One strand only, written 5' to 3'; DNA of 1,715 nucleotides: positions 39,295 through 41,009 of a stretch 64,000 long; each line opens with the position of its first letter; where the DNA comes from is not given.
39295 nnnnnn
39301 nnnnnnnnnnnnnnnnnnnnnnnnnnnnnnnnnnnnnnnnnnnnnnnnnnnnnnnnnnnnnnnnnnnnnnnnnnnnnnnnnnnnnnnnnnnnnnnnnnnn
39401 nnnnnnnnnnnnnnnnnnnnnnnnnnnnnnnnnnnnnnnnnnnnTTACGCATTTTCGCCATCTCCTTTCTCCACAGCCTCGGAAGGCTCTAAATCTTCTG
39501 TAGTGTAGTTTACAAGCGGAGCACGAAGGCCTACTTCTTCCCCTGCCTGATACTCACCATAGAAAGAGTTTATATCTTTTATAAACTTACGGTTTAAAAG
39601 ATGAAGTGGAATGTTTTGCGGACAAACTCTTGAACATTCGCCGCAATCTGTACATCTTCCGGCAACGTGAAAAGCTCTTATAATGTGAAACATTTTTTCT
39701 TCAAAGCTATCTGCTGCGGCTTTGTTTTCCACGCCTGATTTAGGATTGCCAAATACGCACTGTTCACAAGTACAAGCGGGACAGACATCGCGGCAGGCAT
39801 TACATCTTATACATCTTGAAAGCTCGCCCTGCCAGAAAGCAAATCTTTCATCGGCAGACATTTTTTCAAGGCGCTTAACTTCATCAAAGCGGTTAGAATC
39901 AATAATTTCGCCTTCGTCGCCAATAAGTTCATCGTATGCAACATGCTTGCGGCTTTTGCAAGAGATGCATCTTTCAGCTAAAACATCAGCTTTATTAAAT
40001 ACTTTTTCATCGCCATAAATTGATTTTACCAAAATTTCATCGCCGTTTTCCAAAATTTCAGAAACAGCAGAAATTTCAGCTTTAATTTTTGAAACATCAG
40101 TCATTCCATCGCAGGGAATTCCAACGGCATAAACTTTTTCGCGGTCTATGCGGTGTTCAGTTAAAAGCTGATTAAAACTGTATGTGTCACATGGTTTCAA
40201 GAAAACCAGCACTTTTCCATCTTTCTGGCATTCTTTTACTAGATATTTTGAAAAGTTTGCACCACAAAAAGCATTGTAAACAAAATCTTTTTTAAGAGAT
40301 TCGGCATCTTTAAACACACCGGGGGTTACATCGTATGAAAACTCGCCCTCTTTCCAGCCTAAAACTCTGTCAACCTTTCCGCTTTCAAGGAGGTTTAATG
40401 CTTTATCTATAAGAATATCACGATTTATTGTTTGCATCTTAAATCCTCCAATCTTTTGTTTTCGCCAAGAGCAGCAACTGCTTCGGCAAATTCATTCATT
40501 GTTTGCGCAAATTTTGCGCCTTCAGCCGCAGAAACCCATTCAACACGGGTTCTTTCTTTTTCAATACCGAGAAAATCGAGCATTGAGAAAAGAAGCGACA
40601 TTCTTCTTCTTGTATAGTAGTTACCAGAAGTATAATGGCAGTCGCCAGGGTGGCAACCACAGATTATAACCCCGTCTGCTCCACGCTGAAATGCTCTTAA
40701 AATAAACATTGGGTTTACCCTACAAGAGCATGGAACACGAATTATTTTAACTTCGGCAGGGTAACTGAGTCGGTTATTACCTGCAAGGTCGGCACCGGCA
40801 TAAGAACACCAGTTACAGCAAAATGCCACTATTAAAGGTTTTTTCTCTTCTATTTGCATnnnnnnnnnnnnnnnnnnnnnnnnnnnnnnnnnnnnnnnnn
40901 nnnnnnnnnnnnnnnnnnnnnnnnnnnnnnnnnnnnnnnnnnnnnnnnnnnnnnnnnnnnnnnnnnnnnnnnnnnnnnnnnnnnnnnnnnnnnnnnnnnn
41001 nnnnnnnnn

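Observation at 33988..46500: Twelve-gene operon fusing the reductive C4 branch (mdh, fumC, soluble two-subunit fumarate reductase) with a complete HdrABC-MvhD-Flx-like module: candidate flavin-based electron-bifurcating fumarate reductase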

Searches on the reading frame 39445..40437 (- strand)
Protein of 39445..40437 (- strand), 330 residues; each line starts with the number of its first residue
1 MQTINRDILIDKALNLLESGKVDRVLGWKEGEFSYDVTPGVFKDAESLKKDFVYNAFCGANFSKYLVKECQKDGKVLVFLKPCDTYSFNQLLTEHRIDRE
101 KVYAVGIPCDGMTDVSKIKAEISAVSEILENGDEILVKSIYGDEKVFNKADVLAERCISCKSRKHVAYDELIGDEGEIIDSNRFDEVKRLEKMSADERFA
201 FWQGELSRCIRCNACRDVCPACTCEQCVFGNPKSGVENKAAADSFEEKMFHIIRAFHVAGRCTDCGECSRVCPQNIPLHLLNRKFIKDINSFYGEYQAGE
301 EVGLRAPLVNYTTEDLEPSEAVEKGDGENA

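Call 4: search_protein_families(library=pfam, proteins=[window:39445-40437:-], max_evalue=0.001)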
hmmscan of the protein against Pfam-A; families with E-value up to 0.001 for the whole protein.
window:39445-40437:- (330 aa): 8 families
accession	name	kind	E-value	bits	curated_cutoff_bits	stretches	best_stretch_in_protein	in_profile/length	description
PF13183.11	Fer4_8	-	4.5e-09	37.1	27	1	205-276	1-68/68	4Fe-4S dicluster domain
PF13187.11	Fer4_9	-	2.4e-08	34.3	27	1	208-275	1-50/52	4Fe-4S dicluster domain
PF00037.32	Fer4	-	6.6e-07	29.3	21.1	1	260-276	6-22/24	4Fe-4S binding domain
PF13534.11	Fer4_17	-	1.6e-06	29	22.2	1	208-276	1-60/61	4Fe-4S dicluster domain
PF12797.12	Fer4_2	-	2.2e-06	27.7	24.5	0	206-221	7-22/22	4Fe-4S binding domain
PF12838.12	Fer4_7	-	1.5e-05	25.7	27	1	208-276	1-52/52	4Fe-4S dicluster domain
PF13237.11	Fer4_10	-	1.9e-05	24.9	25.5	0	206-273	6-53/53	4Fe-4S dicluster domain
PF13484.11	Fer4_16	-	0.00044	21.4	30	1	208-275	1-66/66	4Fe-4S double cluster binding domain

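Call 5: search_protein_families(library=ncbifam, proteins=[window:39445-40437:-], max_evalue=0.001)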
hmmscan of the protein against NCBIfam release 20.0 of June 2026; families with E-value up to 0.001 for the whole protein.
window:39445-40437:- (330 aa): 18 families
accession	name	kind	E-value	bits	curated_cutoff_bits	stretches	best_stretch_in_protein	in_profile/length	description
NF009226.0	PRK12576.1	equivalog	3.9e-08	33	344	1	179-279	128-227/317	succinate dehydrogenase/fumarate reductase iron-sulfur subunit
NF003454.1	PRK05035.1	equivalog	5.1e-07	28.6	345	1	206-285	366-431/556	electron transport complex subunit RsxC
NF006391.0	PRK08640.1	equivalog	1e-06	27.9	244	1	190-279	138-229/254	succinate dehydrogenase iron-sulfur subunit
TIGR00273.1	TIGR00273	equivalog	1.8e-06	27.1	444.8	1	207-290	293-373/432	LutB/LldF family L-lactate oxidation iron-sulfur protein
NF045670.1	quin_L_LdhH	equivalog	3.7e-06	25.5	800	1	192-287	293-381/706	L-lactate dehydrogenase (quinone) large subunit LdhH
NF004898.0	PRK06259.1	equivalog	8.5e-06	24.6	385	1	204-277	131-203/488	fumarate reductase (CoM/CoB) subunit TfrB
TIGR01945.1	rnfC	subfamily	1.3e-05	23.9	245.95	1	205-278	361-420/435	RnfABCDGE type electron transport complex subunit C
TIGR02176.1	pyruv_ox_red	equivalog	2.9e-05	22.1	911.35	1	187-275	665-754/1167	pyruvate:ferredoxin (flavodoxin) oxidoreductase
TIGR02512.1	FeFe_hydrog_A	subfamily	0.00013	21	405.95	1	205-275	5-65/375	[FeFe] hydrogenase, group A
NF040763.1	FeFe_hydrog_A6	exception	0.00018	20.1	765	1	155-274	95-202/571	NADH-dependent [FeFe] hydrogenase, group A6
NF004616.0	PRK05950.1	subfamily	0.00019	20.7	228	1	205-278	145-222/238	succinate dehydrogenase iron-sulfur subunit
NF009051.0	PRK12385.1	equivalog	0.00021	20.8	333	1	205-276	145-219/244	succinate dehydrogenase/fumarate reductase iron-sulfur subunit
TIGR02936.1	fdxN_nitrog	equivalog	0.00027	21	80.55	0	242-276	52-86/91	ferredoxin III, nif-specific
NF038196.1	ferrodoxin_EFR1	subfamily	0.00029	21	75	1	239-275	164-199/242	EFR1 family ferrodoxin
TIGR01971.1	NuoI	subfamily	0.00042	19.9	113.05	0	141-222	29-96/121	NADH-quinone oxidoreductase, chain I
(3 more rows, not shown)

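Call 29: search_solved_structures(query=window:39445-40437:-, max_evalue=0.01)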
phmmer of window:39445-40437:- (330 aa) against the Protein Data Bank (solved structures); distinct sequences matched with E-value up to 0.01: 6.
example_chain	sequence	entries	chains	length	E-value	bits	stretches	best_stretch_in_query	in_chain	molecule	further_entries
9t1s_M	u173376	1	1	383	1.6e-23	86.8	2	200-285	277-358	formate dehydrogenase (coenzyme F420)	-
7bkb_E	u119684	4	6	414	5.9e-23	84.9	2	196-296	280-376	Formate dehydrogenase, beta subunit (F420)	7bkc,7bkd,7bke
8rvu_E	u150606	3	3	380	8.8e-22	81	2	193-287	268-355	Formate dehydrogenase, beta subunit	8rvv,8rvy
7bkb_K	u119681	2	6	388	0.0019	20.7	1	206-295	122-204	Formylmethanofuran dehydrogenase, subunit F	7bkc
9lay_B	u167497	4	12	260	0.0064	19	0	205-281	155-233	4Fe-4S ferredoxin iron-sulfur binding domain protein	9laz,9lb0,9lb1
6cin_A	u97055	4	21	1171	0.0098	18.4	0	197-277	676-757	PYRUVATE-FERREDOXIN OXIDOREDUCTASE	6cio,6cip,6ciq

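Call 31: search_solved_structures(query=window:39445-40437:-, max_evalue=1e-10, show_alignments=2)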
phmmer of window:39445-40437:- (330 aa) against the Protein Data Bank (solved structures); distinct sequences matched with E-value up to 1e-10: 3.
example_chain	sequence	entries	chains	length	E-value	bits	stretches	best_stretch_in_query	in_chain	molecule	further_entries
9t1s_M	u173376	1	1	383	1.6e-23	86.8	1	200-285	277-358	formate dehydrogenase (coenzyme F420)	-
7bkb_E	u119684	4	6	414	5.9e-23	84.9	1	196-296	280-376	Formate dehydrogenase, beta subunit (F420)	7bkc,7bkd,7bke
8rvu_E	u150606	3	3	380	8.8e-22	81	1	193-287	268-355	Formate dehydrogenase, beta subunit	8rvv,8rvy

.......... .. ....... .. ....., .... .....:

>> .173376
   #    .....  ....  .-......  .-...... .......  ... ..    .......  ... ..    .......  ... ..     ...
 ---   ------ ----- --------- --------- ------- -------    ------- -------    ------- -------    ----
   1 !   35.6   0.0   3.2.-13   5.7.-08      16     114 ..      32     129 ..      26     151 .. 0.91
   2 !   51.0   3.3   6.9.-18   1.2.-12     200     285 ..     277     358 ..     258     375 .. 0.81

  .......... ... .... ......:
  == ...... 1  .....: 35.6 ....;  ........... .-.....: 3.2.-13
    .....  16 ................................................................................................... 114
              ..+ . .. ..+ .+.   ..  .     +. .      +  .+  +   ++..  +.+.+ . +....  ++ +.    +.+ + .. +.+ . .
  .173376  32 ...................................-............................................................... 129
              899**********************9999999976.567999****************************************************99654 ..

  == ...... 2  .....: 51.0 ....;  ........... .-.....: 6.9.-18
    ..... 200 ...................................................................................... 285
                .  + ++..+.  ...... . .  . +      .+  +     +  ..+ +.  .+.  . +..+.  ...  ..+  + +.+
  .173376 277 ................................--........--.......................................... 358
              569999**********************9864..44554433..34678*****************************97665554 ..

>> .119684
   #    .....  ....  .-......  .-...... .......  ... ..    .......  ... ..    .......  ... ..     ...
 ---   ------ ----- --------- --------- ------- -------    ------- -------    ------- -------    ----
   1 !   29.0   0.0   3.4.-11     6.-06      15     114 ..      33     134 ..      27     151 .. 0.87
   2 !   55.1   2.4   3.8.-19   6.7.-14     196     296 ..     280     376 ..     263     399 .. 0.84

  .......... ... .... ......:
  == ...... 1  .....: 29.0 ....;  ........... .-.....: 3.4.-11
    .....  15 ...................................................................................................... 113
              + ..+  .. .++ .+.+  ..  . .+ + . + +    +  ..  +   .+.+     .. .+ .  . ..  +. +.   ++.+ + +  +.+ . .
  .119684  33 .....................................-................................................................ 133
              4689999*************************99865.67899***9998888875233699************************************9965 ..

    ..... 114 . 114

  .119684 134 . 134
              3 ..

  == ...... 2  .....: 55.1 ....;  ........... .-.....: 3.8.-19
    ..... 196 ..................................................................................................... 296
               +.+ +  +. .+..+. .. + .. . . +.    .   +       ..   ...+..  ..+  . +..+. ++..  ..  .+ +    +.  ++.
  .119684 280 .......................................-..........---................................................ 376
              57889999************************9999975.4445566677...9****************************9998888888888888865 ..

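Call 32: search_protein_families(library=pfam, proteins=[window:39445-40437:-], max_evalue=10)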
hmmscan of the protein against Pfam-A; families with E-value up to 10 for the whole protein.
window:39445-40437:- (330 aa): 17 families
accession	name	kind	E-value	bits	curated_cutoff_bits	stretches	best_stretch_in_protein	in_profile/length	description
PF13183.11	Fer4_8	-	4.5e-09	37.1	27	1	205-276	1-68/68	4Fe-4S dicluster domain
PF13187.11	Fer4_9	-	2.4e-08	34.3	27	2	208-275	1-50/52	4Fe-4S dicluster domain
PF00037.32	Fer4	-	6.6e-07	29.3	21.1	2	260-276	6-22/24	4Fe-4S binding domain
PF13534.11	Fer4_17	-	1.6e-06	29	22.2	1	208-276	1-60/61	4Fe-4S dicluster domain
PF12797.12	Fer4_2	-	2.2e-06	27.7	24.5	2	206-221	7-22/22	4Fe-4S binding domain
PF12838.12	Fer4_7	-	1.5e-05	25.7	27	2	208-276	1-52/52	4Fe-4S dicluster domain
PF13237.11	Fer4_10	-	1.9e-05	24.9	25.5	2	206-273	6-53/53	4Fe-4S dicluster domain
PF13484.11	Fer4_16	-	0.00044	21.4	30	1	208-275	1-66/66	4Fe-4S double cluster binding domain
PF12837.12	Fer4_6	-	0.0032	17.8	25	1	259-273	6-20/24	4Fe-4S binding domain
PF13746.11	Fer4_18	-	0.0075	16.9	27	2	253-277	52-76/114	4Fe-4S dicluster domain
PF06050.19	HGD-D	-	0.01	15.9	28.4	1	63-129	275-342/342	2-hydroxyglutaryl-CoA dehydratase, D-component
PF12798.12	Fer4_3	-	0.014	16.6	27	2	262-276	1-15/15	4Fe-4S binding domain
PF12800.12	Fer4_4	-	0.036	14.9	24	2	207-221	2-16/17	4Fe-4S binding domain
PF14697.11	Fer4_21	-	0.036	14.6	35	1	207-274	6-53/59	4Fe-4S dicluster domain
PF04432.18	FrhB_FdhB_C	-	0.054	13.8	23.3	1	75-127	3-55/150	Coenzyme F420 hydrogenase/dehydrogenase, beta subunit C terminus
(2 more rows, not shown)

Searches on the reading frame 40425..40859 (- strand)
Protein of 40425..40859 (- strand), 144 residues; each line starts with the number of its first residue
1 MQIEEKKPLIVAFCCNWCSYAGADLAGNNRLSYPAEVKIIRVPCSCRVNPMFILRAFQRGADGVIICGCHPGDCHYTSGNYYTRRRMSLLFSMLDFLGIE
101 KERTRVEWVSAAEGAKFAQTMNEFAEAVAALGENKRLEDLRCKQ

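Call 4: search_protein_families(library=pfam, proteins=[window:40425-40859:-], max_evalue=0.001)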
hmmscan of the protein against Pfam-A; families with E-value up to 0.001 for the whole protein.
window:40425-40859:- (144 aa): 1 family
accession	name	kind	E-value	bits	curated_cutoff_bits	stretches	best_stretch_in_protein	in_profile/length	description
PF02662.21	FlpD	-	6.6e-56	188.1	22.3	1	10-132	1-123/123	Methyl-viologen-reducing hydrogenase, delta subunit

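Call 5: search_protein_families(library=ncbifam, proteins=[window:40425-40859:-], max_evalue=0.001)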
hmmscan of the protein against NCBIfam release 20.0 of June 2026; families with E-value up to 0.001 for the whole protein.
window:40425-40859:- (144 aa): 4 families
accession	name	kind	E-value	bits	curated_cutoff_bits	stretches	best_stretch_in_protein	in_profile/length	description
NF040770.1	hetero_SS_HdrA2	exception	4.8e-53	180.4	1100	1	3-134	643-774/777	CoB-CoM heterodisulfide reductase HdrA2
NF045873.1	F420_non_VhuD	exception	1e-38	132.4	215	1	8-134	2-128/132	F420-non-reducing hydrogenase iron-sulfur subunit VhuD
NF041891.1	hdrA_Methbact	equivalog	7.7e-15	54.1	1300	1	8-129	644-759/762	ferredoxin:CoB-CoM heterodisulfide reductase subunit HdrA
NF041778.1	hetero_SS_HdrA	equivalog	3.2e-08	31.9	1400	1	10-69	656-715/771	ferredoxin:CoB-CoM heterodisulfide reductase subunit HdrA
